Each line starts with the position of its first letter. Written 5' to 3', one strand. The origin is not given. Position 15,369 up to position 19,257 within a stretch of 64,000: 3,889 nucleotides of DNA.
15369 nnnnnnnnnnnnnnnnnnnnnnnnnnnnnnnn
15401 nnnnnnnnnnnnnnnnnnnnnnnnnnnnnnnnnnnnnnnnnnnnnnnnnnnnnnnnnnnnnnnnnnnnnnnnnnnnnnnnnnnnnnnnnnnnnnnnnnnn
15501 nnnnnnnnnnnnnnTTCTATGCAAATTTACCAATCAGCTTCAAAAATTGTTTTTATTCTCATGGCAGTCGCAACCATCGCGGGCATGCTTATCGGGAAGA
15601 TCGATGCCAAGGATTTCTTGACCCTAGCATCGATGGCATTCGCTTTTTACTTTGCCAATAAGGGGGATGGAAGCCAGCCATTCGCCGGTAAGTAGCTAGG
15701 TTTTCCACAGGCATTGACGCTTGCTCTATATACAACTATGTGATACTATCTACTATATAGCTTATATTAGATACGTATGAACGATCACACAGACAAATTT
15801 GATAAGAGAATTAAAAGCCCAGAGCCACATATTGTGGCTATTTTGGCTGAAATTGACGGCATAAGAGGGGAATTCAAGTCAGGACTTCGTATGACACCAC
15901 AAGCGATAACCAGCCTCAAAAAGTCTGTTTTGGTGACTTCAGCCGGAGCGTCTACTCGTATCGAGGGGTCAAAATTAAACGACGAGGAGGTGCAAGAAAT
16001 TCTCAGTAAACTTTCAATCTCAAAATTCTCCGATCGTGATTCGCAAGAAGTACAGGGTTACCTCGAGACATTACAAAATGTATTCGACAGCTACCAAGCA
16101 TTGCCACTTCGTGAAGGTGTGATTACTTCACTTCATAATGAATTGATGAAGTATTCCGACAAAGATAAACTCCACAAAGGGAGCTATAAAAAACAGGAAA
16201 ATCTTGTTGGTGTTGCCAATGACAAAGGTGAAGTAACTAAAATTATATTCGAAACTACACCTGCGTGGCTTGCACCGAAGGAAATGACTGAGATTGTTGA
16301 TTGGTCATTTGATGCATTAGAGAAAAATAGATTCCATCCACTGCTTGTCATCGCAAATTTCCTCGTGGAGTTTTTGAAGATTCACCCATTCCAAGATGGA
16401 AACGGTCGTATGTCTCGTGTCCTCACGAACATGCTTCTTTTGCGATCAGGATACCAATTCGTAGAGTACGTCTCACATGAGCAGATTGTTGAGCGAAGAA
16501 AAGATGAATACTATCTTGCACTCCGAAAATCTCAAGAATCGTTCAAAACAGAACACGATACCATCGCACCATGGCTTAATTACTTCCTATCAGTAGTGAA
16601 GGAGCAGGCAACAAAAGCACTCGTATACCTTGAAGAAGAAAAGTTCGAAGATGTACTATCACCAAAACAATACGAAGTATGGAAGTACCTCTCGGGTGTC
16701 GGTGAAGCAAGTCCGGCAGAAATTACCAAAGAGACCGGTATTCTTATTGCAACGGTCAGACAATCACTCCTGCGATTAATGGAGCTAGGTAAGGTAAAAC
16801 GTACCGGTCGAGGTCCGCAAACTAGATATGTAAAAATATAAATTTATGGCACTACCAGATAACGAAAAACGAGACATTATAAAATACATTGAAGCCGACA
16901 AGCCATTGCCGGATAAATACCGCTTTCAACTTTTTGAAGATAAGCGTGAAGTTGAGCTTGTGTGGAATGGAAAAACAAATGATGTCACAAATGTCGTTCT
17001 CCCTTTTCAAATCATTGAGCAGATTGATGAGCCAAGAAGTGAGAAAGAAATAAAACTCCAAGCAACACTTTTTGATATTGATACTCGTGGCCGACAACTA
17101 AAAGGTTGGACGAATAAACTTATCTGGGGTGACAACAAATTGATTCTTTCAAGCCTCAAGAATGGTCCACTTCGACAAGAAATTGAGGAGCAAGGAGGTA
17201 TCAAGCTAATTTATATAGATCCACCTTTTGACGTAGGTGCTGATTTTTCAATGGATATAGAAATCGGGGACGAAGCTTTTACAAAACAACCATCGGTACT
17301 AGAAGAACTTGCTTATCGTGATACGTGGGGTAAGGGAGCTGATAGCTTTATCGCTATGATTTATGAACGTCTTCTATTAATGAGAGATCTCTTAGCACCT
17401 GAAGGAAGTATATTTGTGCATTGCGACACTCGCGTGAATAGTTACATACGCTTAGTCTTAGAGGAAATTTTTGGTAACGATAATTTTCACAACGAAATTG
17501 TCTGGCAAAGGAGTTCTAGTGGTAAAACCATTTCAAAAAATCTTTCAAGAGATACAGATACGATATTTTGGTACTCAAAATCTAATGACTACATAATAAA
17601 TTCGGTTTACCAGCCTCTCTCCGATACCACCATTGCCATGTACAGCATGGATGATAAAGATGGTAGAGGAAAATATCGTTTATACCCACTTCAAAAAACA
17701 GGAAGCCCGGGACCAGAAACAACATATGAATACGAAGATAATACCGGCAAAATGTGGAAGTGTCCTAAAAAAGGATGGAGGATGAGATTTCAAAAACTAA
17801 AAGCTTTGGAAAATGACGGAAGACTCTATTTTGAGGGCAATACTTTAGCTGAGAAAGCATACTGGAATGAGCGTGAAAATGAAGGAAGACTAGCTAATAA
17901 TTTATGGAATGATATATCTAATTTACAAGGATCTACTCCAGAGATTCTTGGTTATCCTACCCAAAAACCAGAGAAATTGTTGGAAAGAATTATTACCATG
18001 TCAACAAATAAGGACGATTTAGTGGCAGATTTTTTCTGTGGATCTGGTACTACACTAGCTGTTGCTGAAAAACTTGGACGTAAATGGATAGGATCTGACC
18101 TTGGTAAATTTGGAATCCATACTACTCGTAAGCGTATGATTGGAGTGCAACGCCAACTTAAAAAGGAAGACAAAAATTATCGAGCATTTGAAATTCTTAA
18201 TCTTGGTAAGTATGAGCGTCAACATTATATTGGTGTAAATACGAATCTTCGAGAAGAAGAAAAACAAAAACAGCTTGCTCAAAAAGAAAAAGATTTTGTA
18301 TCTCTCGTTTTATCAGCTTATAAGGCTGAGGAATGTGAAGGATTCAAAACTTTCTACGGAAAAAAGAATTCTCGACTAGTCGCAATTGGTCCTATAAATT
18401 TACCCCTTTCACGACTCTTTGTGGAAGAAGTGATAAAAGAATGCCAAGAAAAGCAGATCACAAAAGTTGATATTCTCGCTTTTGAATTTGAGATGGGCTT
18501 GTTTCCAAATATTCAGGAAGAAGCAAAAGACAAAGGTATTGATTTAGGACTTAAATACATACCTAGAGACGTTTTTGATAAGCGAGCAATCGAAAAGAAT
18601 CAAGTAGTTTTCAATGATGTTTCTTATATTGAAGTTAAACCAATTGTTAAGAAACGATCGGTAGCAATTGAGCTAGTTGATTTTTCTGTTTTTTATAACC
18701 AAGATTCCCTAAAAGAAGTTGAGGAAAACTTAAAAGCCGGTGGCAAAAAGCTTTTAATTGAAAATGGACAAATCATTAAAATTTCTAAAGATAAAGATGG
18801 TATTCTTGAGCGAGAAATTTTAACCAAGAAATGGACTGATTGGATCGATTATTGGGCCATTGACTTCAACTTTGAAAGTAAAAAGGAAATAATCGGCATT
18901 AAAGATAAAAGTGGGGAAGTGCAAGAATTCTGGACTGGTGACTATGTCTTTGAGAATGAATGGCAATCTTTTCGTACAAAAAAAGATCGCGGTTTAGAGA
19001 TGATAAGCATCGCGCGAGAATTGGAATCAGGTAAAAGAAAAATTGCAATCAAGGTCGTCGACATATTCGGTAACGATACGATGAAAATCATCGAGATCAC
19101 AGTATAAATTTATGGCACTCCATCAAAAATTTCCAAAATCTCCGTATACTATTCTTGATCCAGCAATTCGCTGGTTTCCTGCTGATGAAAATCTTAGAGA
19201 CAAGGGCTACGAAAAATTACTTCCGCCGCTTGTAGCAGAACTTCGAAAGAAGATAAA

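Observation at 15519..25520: Defence/cargo island between the phage lysis module and the integrase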

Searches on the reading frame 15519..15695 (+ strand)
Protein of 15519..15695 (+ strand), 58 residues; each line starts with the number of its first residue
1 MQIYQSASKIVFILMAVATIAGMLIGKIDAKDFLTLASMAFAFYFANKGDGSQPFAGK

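Call 3: search_protein_families(library=pfam, proteins=[window:15519-15695:+], max_evalue=0.01)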
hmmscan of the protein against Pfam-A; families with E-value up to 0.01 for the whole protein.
window:15519-15695:+ (58 aa): 0 families

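Call 4: search_protein_families(library=padloc, proteins=[window:15519-15695:+], max_evalue=0.01)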
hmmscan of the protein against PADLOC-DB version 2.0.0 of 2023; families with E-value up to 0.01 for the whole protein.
window:15519-15695:+ (58 aa): 0 families

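Call 67: search_protein_families(library=pfam, proteins=[window:15519-15695:+], max_evalue=10)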
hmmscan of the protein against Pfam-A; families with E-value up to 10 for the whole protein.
window:15519-15695:+ (58 aa): 1 family
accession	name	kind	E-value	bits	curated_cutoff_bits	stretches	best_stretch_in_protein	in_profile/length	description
PF13253.11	DUF4044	-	0.074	13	21.8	1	9-26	13-30/33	Protein of unknown function (DUF4044)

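Call 78: search_protein_families(library=phrogs, proteins=[window:15519-15695:+], max_evalue=0.001)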
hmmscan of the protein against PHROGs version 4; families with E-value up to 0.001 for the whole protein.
window:15519-15695:+ (58 aa): 1 family
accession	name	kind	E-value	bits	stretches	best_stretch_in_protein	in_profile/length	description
phrog_13256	-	unknown function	0.00034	21.4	1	9-47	12-50/62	-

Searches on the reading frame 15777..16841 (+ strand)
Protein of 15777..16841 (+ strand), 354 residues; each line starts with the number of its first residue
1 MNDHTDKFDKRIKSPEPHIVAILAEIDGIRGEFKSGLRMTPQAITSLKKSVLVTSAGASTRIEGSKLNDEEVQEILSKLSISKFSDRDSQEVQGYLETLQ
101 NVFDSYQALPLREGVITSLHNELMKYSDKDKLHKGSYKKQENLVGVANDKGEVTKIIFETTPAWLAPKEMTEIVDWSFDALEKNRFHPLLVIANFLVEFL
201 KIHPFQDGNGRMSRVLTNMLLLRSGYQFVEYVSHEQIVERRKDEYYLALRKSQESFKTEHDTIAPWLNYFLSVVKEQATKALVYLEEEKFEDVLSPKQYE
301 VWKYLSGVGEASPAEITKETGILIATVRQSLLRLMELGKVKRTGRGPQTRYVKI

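Call 3: search_protein_families(library=pfam, proteins=[window:15777-16841:+], max_evalue=0.01)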
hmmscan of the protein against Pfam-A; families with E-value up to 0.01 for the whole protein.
window:15777-16841:+ (354 aa): 5 families
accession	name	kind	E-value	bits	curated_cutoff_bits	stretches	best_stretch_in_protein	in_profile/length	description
PF02661.23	Fic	-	3.1e-14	54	24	1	111-221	2-93/93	Fic/DOC family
PF25212.1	HVO_A0114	-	0.0019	18.4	27.6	0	278-349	4-75/84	HVO_A0114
PF01978.25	TrmB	-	0.0026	18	25.6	0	298-351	10-62/68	Sugar-specific transcriptional regulator TrmB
PF14394.12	DUF4423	-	0.0072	16.6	30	0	310-346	34-72/165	Domain of unknown function (DUF4423)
PF24033.1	DUF7342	-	0.0098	16.3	31.6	0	312-352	19-59/150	Family of unknown function (DUF7342)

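Call 4: search_protein_families(library=padloc, proteins=[window:15777-16841:+], max_evalue=0.01)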
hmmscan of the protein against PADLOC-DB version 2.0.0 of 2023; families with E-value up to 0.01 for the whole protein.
window:15777-16841:+ (354 aa): 12 families
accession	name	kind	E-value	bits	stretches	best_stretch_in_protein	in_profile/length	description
PDLC03963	SoFic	-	2.5e-38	130.4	1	41-348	47-346/361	-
PDLC04836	PDC-S04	-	2.7e-23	80.4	1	58-275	32-235/244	-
PDLC04837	PDC-S04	-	1.3e-20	71.7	1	42-257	16-212/234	-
PDLC04840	PDC-S04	-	1.8e-19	68.4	1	49-225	9-178/227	-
PDLC04839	PDC-S04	-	2e-16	58.3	1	191-253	129-187/205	-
PDLC04966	PDC-S24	-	2.5e-11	41.1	1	96-226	220-341/497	-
PDLC04838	PDC-S04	-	2.1e-08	32.2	1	191-256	132-198/209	-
PDLC04841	PDC-S04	-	5.9e-05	20.8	1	192-255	199-256/292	-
PDLC04842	PDC-S04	-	7.1e-05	20.6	1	195-253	104-156/202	-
PDLC01044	Csa3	-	0.00018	19.5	1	281-341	120-180/194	Type I-A associated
PDLC01434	CasR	-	0.0018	16.2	1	278-347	114-178/191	"CAS-I,CAS-II,CAS-III,CAS-IV,CAS-V,CAS-VI; associated_signaling"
PDLC01268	CasR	-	0.004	15.1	0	281-348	111-173/179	"CAS-I,CAS-II,CAS-III,CAS-IV,CAS-V,CAS-VI; associated_signaling"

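Call 9: search_protein_families(library=ncbifam, proteins=[window:15777-16841:+], max_evalue=0.001)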
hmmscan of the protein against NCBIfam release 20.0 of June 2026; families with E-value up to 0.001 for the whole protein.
window:15777-16841:+ (354 aa): 4 families
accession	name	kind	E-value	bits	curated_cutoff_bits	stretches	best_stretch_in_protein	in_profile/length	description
NF046030.1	ProtAdlyltaseSoFic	equivalog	4e-12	45.7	550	1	144-280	136-265/361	protein adenylyltransferase Fic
TIGR02613.1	mob_myst_B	hypoth_equivalog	4.4e-07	30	124.4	1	166-253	86-174/186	mobile mystery protein B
TIGR01550.1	DOC_P1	subfamily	1.3e-05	25.3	38.65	1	192-230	55-93/122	type II toxin-antitoxin system death-on-curing family toxin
NF046029.1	ProtAdlyltaseNmFic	equivalog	0.00026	20.8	230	1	193-252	87-140/177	protein adenylyltransferase Fic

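Call 46: search_solved_structures(query=window:15777-16841:+, max_evalue=0.001, show_alignments=1)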
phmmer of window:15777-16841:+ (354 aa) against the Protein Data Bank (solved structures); distinct sequences matched with E-value up to 0.001: 29.
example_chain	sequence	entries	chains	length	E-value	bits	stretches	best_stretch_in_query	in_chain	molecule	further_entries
8uqu_A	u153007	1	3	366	1.2e-32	116.8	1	30-274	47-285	Fido domain-containing protein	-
4rgl_A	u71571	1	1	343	5.8e-16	62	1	17-278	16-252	Filamentation induced by cAMP protein Fic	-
8cil_A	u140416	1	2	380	4.7e-12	49.2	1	42-282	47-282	Fic family protein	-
3cuc_A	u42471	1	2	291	1.5e-11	47.5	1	132-290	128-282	Protein of unknown function with a Fic domain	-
6i7j_A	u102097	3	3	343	1.1e-08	38.1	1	166-248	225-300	Adenosine monophosphate-protein transferase FICD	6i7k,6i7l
6i7h_A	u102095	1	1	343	4.4e-08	36.1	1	167-250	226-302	Adenosine monophosphate-protein transferase FICD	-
6i7i_A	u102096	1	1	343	4.5e-08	36.1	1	167-249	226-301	Adenosine monophosphate-protein transferase FICD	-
6i7g_A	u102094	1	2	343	4.7e-08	36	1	167-249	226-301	Adenosine monophosphate-protein transferase FICD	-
4u04_A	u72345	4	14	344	4.7e-08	36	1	167-249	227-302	Adenosine monophosphate-protein transferase FICD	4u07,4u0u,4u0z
6zmd_B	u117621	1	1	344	4.8e-08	36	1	167-231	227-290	Protein adenylyltransferase FICD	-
4u0s_A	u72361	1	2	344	5.5e-08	35.8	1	167-250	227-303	Adenosine monophosphate-protein transferase FICD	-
9yz5_A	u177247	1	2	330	5.6e-08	35.8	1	167-249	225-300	Protein adenylyltransferase FICD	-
7b7z_A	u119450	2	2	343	2.6e-07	33.6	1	166-248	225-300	Protein adenylyltransferase FICD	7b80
5jj6_A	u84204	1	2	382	2.9e-06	30.1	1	167-229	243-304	Adenosine monophosphate-protein transferase FICD homolog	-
3n3u_A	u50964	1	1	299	3e-06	30.1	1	91-232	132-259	Adenosine monophosphate-protein transferase ibpA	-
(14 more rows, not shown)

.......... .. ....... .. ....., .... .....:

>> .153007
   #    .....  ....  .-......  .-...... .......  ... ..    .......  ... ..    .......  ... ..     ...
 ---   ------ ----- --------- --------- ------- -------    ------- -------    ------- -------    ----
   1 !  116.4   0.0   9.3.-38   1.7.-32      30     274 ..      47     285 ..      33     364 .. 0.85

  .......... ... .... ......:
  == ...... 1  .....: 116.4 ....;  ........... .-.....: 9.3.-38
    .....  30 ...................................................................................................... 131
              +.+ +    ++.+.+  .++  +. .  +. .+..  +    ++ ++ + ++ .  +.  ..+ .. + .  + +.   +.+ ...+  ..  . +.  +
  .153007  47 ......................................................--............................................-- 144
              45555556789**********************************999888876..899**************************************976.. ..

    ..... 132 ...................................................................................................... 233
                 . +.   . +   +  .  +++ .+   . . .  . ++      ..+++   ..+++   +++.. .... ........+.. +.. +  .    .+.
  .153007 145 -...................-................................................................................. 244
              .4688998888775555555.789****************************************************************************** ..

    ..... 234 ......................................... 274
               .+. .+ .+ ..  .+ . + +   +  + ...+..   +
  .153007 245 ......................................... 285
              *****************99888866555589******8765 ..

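Call 78: search_protein_families(library=phrogs, proteins=[window:15777-16841:+], max_evalue=0.001)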
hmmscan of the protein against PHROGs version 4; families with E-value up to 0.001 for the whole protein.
window:15777-16841:+ (354 aa): 7 families
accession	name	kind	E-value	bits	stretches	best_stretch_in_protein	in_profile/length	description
phrog_5978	-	unknown function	8.4e-47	161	1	17-350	19-351/364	-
phrog_11900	-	unknown function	9.8e-26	91.7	1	47-259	9-207/230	-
phrog_13548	-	unknown function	4e-08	33.7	1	131-251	137-250/379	-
phrog_23170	-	unknown function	7.4e-08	33.3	1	191-254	113-174/191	-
phrog_12747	-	unknown function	8.4e-07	29.8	1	192-251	127-188/211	-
phrog_1687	-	transcription regulation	0.00089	20.3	0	299-352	69-122/162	MarR family transcrition regulator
phrog_10690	-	unknown function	0.0009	19.3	0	189-252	266-327/346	-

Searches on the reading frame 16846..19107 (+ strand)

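Call 3: search_protein_families(library=pfam, proteins=[window:16846-19107:+], max_evalue=0.01)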
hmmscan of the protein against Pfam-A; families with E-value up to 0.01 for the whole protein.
window:16846-19107:+ (753 aa): 1 family
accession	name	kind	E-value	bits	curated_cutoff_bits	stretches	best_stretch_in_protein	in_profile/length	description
PF01555.25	N6_N4_Mtase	-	1.4e-45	156.4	26.7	1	119-421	1-213/221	DNA methylase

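Call 4: search_protein_families(library=padloc, proteins=[window:16846-19107:+], max_evalue=0.01)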
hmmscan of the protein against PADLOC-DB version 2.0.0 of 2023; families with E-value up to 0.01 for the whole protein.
window:16846-19107:+ (753 aa): 59 families (the best 25 are shown)
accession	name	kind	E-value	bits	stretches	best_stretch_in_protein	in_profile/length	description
PDLC03633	MTase_III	-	2.7e-113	377.8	2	36-252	20-235/616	Type III methyltransferase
PDLC03354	MTase_II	-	1.4e-65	220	1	35-460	24-404/425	Type II methyltransferase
PDLC03644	MTase_III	-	4.9e-51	172.1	1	87-432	36-394/542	Type III methyltransferase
PDLC03638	MTase_III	-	8.2e-49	164.6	1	74-431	371-677/816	Type III methyltransferase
PDLC03339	MTase_II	-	1.2e-46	157.3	2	116-264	20-155/399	Type II methyltransferase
PDLC03636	MTase_III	-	1.3e-44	150.9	3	346-431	311-405/575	Type III methyltransferase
PDLC03634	MTase_III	-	3.6e-43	146.4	1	89-403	94-422/621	Type III methyltransferase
PDLC03635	MTase_III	-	7.7e-39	131.9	2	89-261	218-366/708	Type III methyltransferase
PDLC03641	MTase_III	-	1.4e-36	124.3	1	88-406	103-427/657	Type III methyltransferase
PDLC03300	MTase_II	-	8.6e-35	118.2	2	342-432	188-277/302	Type II methyltransferase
PDLC03371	MTase_II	-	1.7e-33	114.3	2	326-434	151-255/260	Type II methyltransferase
PDLC03637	MTase_III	-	9.2e-31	105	1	90-404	122-432/513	Type III methyltransferase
PDLC03299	MTase_II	-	5.5e-29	99.6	2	342-434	169-260/296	Type II methyltransferase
PDLC03632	MTase_III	-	8.1e-29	98.3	2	87-247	160-319/983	Type III methyltransferase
PDLC03216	MTase_II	-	1.4e-19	68.4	1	370-478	194-305/364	Type II methyltransferase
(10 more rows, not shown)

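Call 9: search_protein_families(library=ncbifam, proteins=[window:16846-19107:+], max_evalue=0.001)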
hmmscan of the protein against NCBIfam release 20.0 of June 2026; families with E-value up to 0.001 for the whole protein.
window:16846-19107:+ (753 aa): 3 families
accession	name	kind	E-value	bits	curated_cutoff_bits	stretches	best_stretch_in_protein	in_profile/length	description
NF008572.0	PRK11524.1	equivalog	6.2e-22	78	292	2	345-434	171-259/294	adenine-specific DNA-methyltransferase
NF050803.1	DnaMtaseCcrMCaul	equivalog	5.9e-18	64.9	830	1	370-443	186-259/350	adenine-specific DNA-methyltransferase CcrM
NF010253.0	PRK13699.1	subfamily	5.9e-07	29.4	244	1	370-445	144-219/226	DNA methyltransferase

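Call 78: search_protein_families(library=phrogs, proteins=[window:16846-19107:+], max_evalue=0.001)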
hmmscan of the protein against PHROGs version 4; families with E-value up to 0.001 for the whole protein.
window:16846-19107:+ (753 aa): 8 families
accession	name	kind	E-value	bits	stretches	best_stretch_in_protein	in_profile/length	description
phrog_67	-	other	4.9e-49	169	1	31-609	77-467/743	DNA methyltransferase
phrog_3008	-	other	4.5e-16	59.9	1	370-437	150-217/244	DNA methyltransferase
phrog_498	-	other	4.2e-14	53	1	167-435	252-424/633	DNA methyltransferase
phrog_6952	-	other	2.5e-10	41.5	1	370-428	114-172/181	DNA methyltransferase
phrog_18293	-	other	3.5e-10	40.9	1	370-443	46-118/119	methyltransferase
phrog_23085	-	unknown function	9.4e-07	29.6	1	365-433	39-107/138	-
phrog_23148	-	unknown function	0.0002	22.4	1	370-421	85-136/165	-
phrog_18146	-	other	0.00025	21.1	1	359-423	38-103/452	DNA methyltransferase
